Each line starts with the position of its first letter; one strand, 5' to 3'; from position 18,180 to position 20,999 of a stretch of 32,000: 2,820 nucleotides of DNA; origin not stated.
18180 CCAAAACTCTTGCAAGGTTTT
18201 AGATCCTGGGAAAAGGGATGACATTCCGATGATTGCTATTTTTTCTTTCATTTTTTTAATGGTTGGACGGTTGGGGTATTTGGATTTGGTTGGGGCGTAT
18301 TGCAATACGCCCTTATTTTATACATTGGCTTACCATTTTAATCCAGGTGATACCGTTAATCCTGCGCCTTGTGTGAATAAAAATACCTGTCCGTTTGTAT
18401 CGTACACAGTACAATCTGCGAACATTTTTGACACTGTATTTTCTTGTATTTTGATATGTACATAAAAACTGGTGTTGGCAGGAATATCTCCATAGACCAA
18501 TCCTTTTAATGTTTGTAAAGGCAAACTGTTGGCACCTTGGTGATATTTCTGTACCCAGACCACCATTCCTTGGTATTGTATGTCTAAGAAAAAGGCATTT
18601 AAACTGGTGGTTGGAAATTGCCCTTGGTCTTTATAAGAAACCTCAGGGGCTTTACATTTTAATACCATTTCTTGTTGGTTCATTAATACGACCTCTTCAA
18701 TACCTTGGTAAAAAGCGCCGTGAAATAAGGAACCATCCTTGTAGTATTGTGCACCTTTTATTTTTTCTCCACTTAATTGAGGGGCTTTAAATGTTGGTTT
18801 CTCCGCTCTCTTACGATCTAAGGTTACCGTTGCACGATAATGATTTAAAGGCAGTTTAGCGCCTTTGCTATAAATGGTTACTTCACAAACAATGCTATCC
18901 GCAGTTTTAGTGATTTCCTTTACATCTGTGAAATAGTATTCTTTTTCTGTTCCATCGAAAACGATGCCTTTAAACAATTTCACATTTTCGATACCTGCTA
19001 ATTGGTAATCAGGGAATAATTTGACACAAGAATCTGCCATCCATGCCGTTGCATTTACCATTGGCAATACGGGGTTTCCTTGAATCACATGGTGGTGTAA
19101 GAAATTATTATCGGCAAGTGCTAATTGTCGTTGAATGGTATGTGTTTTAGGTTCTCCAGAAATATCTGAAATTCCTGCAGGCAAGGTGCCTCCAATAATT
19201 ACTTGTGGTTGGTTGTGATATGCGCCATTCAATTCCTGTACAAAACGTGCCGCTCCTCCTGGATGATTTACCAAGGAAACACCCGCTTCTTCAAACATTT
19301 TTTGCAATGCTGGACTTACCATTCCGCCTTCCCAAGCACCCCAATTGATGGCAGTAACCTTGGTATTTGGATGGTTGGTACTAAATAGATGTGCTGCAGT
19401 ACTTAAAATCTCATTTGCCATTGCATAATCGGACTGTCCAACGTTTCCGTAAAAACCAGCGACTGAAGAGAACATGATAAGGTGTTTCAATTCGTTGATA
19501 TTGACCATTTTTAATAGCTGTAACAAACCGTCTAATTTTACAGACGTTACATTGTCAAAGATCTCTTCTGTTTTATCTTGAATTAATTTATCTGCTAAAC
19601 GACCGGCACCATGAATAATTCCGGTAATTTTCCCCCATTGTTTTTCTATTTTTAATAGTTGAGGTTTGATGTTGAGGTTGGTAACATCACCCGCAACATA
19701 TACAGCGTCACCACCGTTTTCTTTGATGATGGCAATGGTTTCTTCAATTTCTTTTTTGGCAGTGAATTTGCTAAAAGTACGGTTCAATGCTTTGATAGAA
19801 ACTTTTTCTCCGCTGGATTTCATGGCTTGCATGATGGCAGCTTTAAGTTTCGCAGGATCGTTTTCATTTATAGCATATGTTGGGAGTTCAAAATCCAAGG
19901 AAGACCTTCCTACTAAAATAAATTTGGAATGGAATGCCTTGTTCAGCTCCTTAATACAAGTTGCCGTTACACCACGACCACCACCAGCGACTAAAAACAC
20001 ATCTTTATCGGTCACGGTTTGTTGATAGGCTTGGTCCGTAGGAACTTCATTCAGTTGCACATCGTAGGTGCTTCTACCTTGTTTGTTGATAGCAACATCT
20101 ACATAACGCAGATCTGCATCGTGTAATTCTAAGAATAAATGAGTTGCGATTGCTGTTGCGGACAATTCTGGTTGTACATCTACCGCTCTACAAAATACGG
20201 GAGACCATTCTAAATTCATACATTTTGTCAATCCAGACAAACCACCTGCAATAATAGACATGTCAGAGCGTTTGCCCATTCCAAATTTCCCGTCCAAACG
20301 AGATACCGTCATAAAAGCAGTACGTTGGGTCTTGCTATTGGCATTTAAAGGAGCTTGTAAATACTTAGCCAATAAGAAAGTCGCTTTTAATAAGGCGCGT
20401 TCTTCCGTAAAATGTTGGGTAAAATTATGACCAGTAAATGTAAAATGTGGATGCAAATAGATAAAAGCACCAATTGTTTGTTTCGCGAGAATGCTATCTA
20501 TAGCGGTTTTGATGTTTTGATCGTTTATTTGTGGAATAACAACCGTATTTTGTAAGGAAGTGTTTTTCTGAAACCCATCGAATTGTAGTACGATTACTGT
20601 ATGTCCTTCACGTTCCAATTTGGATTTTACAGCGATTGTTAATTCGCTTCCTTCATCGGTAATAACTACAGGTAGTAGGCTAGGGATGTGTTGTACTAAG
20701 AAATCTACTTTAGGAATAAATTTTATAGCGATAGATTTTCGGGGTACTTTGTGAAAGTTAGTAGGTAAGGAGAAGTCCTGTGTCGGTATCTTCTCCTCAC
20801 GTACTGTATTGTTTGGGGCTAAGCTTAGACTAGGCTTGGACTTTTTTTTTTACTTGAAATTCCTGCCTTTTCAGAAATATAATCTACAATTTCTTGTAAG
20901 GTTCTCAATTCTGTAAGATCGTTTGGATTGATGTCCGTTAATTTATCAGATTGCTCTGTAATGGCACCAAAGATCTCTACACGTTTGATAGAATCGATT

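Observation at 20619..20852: pfaA is split exactly at an A10 run; a -1 shift (or one extra A) restores a canonical KS-MAT-ACP5-KR-DH protein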

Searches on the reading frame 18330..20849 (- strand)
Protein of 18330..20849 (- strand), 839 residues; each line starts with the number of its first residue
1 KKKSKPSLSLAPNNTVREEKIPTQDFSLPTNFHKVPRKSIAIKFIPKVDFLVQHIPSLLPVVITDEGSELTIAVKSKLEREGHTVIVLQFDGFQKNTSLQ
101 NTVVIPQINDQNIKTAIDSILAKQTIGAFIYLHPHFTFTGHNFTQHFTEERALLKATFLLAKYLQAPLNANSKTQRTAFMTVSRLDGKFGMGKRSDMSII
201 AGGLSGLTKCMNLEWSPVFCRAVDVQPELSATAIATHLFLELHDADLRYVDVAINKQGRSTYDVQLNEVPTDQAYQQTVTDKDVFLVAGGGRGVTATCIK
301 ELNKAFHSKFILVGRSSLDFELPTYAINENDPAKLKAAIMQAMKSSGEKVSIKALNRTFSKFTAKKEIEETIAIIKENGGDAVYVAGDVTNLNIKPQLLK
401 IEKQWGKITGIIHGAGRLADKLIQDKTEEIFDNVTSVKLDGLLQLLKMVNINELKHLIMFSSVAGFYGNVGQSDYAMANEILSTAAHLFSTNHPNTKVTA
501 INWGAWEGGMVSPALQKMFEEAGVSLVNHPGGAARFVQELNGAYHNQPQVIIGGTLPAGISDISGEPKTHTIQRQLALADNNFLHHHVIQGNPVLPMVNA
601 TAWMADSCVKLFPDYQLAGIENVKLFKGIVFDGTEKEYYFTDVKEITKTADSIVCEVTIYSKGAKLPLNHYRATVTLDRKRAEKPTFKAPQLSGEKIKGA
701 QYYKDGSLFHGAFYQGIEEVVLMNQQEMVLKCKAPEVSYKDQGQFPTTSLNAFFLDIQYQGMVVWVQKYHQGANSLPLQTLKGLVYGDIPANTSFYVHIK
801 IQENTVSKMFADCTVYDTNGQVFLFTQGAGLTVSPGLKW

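Call 4: search_protein_families(library=pfam, proteins=[window:18330-20849:-])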
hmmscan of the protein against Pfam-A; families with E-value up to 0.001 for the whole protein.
window:18330-20849:- (839 aa): 5 families
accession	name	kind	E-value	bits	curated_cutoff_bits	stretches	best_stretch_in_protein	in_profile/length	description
PF08659.16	KR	-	1.1e-28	100.7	22.6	1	285-507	3-179/180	KR domain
PF00106.31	adh_short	-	5.8e-11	42.7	26.6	1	365-496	34-170/195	short chain dehydrogenase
PF13561.12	adh_short_C2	-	1.5e-08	35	27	1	367-488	32-156/236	Enoyl-(Acyl carrier protein) reductase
PF21089.3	PKS_DH_N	-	6.1e-05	23.4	27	1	567-645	13-90/103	Polyketide synthase dehydratase domain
PF14765.12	PS-DH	-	0.00081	19.4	23.7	0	701-831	21-156/166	Polyketide synthase dehydratase N-terminal domain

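Call 9: find_related_loci(query=A1, collection=genome_contigs, flank=4000)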
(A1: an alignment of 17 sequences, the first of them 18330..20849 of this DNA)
Query A1 (839 aa) in genome_contigs; peptide patterns used: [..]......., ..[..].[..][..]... (x = any residue, [..] = any of these).
226 stretches matched a pattern; 195 encode a relative of the query (tblastn E <= 1e-3); the best 80 are kept; 80 distinct loci.
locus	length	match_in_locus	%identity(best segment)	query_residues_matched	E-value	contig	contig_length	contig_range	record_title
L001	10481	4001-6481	88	13-839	0e+0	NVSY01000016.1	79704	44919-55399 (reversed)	MAG: Flavobacteriaceae bacterium isolate NORP129 Contig_source1382A_821, whole genome shotgun sequence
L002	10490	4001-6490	82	10-839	0e+0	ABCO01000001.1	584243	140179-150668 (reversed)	Unidentified eubacterium SCB49 1103407000328, whole genome shotgun sequence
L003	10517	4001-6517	81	1-839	0e+0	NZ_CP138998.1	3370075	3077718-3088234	Dokdonia sp. R86516 chromosome, complete genome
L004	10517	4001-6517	81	1-839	0e+0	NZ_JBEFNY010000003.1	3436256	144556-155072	Dokdonia sp. Asnod3-C12 12898S00003.1, whole genome shotgun sequence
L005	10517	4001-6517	80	1-839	0e+0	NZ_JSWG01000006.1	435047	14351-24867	Psychroserpens jangbogonensis strain PAMC 27130 PAMC27130_S19_contig_6, whole genome shotgun sequence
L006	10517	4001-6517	80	1-839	0e+0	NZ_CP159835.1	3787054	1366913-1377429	Patiriisocius sp. Uisw_017 chromosome, complete genome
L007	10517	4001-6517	78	1-839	0e+0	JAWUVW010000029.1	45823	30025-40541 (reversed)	MAG: Flavobacteriaceae bacterium isolate HBSea_ice_MAG1571 BAT.1571_11723_flag=0_multi=39.9898_len=45823, whole genome s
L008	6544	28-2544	78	1-839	0e+0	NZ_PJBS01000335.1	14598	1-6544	Psychroflexus sp. MES1-P1E contig70, whole genome shotgun sequence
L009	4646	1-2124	83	132-839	0e+0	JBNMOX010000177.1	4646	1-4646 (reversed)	MAG: Patiriisocius sp. isolate 3300055292_62 Ga0535668_0043519, whole genome shotgun sequence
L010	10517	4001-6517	78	1-839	0e+0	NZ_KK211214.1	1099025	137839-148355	Maribacter antarcticus DSM 21422 Q360DRAFT_scaffold00001.1, whole genome shotgun sequence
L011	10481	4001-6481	82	13-839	0e+0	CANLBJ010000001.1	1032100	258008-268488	uncultured Ulvibacter sp. isolate 3-376-3Z.fasta genome assembly, contig: NODE_1, whole genome shotgun sequence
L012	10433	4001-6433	59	32-839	0e+0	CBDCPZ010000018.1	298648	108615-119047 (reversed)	MAG: Saprospiraceae bacterium isolate eb120f03-7265-40b6-ab1b-fd685c672cd3 genome assembly, contig: contig_18, whole gen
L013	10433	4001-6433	58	32-839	0e+0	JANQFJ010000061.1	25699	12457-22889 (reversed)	MAG: Saprospiraceae bacterium isolate PL23a_bin.82 k99_2597659, whole genome shotgun sequence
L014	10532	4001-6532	56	1-839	0e+0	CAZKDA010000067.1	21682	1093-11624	MAG TPA_asm: uncultured Saprospiraceae bacterium isolate SRP193661_co2_190 genome assembly, contig: NODE_2188_length_216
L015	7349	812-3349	53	3-839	0e+0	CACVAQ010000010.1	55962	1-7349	MAG: uncultured Aureispira sp. isolate HLG_WM_MAG_10 genome assembly, contig: NODE_106_length_55962_cov_53.542294, whole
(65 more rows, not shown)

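Call 10: find_encoding_contigs(protein=window:18330-20618:-, flank=6000, max_places=6)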
Protein window:18330-20618:- (762 aa): no gene with exactly this product is on record in the collection.

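Call 26: search_solved_structures(query=window:18330-20849:-, max_evalue=0.00001, show_alignments=1)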
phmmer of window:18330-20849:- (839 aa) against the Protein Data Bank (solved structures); distinct sequences matched with E-value up to 0.00001: 43.
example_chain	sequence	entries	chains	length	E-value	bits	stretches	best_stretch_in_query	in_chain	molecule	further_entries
4j1q_A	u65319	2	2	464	5.2e-23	84.4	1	369-552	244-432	Polyketide synthase PksJ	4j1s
5d2e_A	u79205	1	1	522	2.3e-21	79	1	363-543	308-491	MlnE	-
5ktk_A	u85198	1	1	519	1.1e-12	50.3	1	393-539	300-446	Polyketide synthase PksJ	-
3slk_A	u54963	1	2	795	2.7e-11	45.7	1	370-543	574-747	Polyketide synthase extender module 2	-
2et6_A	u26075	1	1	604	5.3e-11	44.7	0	370-490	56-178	(3R)-hydroxyacyl-CoA dehydrogenase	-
2z5l_A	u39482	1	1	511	4.2e-10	41.7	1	409-525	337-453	Tylactone synthase starter module and modules 1 & 2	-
7s6b_C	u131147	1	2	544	2e-09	39.5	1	378-511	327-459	Polyketide synthase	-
4hxy_A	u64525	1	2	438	3.8e-09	38.6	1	369-525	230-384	Plm1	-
7s6c_A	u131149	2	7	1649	9.9e-09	37.2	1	378-511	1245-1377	6-deoxyerythronolide-B synthase EryA2, modules 3 and 4, Lsd14 Polyketide synthase fusion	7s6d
5c37_A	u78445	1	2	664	4.4e-08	35.1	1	389-518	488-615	Fatty acid synthase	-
4piv_A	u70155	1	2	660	4.5e-08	35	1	389-517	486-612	Fatty acid synthase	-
6nna_A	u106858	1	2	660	4.5e-08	35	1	389-517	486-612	Fatty acid synthase,Fatty acid synthase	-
6nrp_A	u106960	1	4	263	6.8e-08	34.5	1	342-499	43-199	3-oxoacyl-ACP reductase FabG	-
4nbu_A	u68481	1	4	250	9.1e-08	34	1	377-522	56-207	3-oxoacyl-(Acyl-carrier-protein) reductase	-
7caw_A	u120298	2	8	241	1.3e-07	33.5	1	363-499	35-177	3-oxoacyl-ACP reductase FabG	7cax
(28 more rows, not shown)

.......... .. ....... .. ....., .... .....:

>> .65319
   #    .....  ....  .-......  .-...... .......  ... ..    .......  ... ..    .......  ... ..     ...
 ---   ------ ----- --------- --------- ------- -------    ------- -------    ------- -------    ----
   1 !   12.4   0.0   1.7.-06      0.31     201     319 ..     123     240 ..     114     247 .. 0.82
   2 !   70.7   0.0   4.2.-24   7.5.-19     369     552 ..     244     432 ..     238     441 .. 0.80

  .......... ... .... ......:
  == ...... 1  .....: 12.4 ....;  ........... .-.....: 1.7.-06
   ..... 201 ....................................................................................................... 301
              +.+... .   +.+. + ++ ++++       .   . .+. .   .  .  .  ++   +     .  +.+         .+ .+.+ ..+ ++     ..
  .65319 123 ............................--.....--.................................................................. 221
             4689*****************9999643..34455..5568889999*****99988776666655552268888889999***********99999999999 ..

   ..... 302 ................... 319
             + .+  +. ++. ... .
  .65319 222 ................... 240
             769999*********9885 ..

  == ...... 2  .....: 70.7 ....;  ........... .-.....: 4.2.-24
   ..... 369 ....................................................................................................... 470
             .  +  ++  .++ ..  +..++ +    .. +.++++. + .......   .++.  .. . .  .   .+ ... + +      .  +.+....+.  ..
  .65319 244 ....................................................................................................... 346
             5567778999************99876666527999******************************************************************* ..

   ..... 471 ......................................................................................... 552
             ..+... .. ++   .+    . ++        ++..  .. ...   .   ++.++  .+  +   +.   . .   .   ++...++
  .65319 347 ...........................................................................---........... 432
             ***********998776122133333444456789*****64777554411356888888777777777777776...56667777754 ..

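Call 38: predict_structure(alignment_id=A1)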
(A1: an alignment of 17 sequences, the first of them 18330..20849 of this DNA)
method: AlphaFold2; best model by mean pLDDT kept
length: 839 residues; sequences in the alignment: 17
mean_pLDDT: 71.6   pTM: 0.72
mean pLDDT of the five models: 71.6, 71.0, 70.9, 66.7, 62.9
residues with pLDDT >= 90: 119; 70-90: 380; 50-70: 222; < 50: 118
segments of 3 or more residues with pLDDT < 50: 1-36, 140-142, 188-203, 213-215, 416-422, 463-473, 505-515, 521-525, 543-557, 664-668
pLDDT, mean of each block of 10 residues (from residue 1): 27 26 28 46 79 70 92 94 92 86 90 94 90 71 61 83 83 69 63 41 54 57 84 93 84 83 59 54 54 67 77 82 86 88 86 85 87 88 81 79 79 54 64 67 67 66 39 50 57 64 44 47 47 54 46 44 80 86 72 76 87 85 68 77 91 90 54 87 74 76 61 75 91 78 67 77 84 63 82 90 87 91 88 65
secondary structure, 60 per line:
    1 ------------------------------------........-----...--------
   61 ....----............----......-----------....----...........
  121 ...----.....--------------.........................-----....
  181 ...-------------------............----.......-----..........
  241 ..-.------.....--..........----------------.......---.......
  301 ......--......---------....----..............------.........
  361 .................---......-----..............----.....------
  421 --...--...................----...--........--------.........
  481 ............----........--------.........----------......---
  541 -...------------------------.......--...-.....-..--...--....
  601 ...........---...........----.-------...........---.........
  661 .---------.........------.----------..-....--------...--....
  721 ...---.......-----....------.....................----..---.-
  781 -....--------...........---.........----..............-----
elements in order (helices of 4 or more, strands of 3 or more residues): E37-44 E50-52 E61-64 H69-80 E85-90 E102-105 H110-123 E128-132 H147-171 E177-183 H203-214 E219-225 H231-242 E251-255 E258-267 E284-290 H294-306 E309-314 H324-327 H332-345 H352-377 E381-386 H392-405 E410-414 H428-446 E456-463 H472-492 E497-504 H513-521 H532-537 E569-575 H582-586 E592-594 H597-611 E615-625 E638-648 E652-661 E671-679 H700-703 E717-723 E727-733 H739-742 H749-769 E782-785 E794-804 E808-816 E821-834

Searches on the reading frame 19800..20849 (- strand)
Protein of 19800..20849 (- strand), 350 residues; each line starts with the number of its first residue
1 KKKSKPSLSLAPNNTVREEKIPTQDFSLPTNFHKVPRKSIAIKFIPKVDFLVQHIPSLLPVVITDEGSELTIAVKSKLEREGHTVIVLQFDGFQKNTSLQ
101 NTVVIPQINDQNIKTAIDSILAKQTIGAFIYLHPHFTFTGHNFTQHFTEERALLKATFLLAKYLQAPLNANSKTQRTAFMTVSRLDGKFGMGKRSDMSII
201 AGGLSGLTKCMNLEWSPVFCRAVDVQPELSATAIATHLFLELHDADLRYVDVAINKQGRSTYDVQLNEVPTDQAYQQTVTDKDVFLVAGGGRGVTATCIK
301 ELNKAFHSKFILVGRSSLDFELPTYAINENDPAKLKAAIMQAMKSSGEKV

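Call 30: find_related_loci(query=window:19800-20849:-, collection=metagenome_contigs, flank=1500)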
Query window:19800-20849:- (350 aa) in metagenome_contigs; peptide patterns used: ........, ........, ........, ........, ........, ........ (x = any residue, [..] = any of these).
65 stretches matched a pattern; 15 encode a relative of the query (tblastn E <= 1e-3); 15 distinct loci.
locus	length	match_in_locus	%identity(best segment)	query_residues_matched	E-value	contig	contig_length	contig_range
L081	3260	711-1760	82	1-350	0e+0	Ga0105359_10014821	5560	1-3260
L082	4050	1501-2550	77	1-350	0e+0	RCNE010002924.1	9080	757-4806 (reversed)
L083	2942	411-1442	77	7-350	0e+0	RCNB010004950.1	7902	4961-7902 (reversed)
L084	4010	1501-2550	75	1-350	0e+0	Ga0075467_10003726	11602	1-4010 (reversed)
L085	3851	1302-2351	75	1-350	0e+0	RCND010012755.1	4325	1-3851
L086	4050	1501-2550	76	1-350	0e+0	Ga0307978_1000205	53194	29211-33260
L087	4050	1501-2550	76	1-350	0e+0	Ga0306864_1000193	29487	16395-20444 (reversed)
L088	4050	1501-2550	75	1-350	0e+0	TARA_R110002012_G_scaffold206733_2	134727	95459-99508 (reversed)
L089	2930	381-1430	76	1-350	0e+0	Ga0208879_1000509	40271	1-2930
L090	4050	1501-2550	76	1-350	0e+0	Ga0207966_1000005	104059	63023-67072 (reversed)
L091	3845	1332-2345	78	13-350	0e+0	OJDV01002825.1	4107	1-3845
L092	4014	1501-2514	76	13-350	6e-180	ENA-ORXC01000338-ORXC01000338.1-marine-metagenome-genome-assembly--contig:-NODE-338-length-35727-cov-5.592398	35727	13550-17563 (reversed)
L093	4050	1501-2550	75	1-350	4e-172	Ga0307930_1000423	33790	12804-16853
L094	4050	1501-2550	75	1-350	0e+0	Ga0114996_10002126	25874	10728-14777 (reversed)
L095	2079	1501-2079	77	1-193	1e-98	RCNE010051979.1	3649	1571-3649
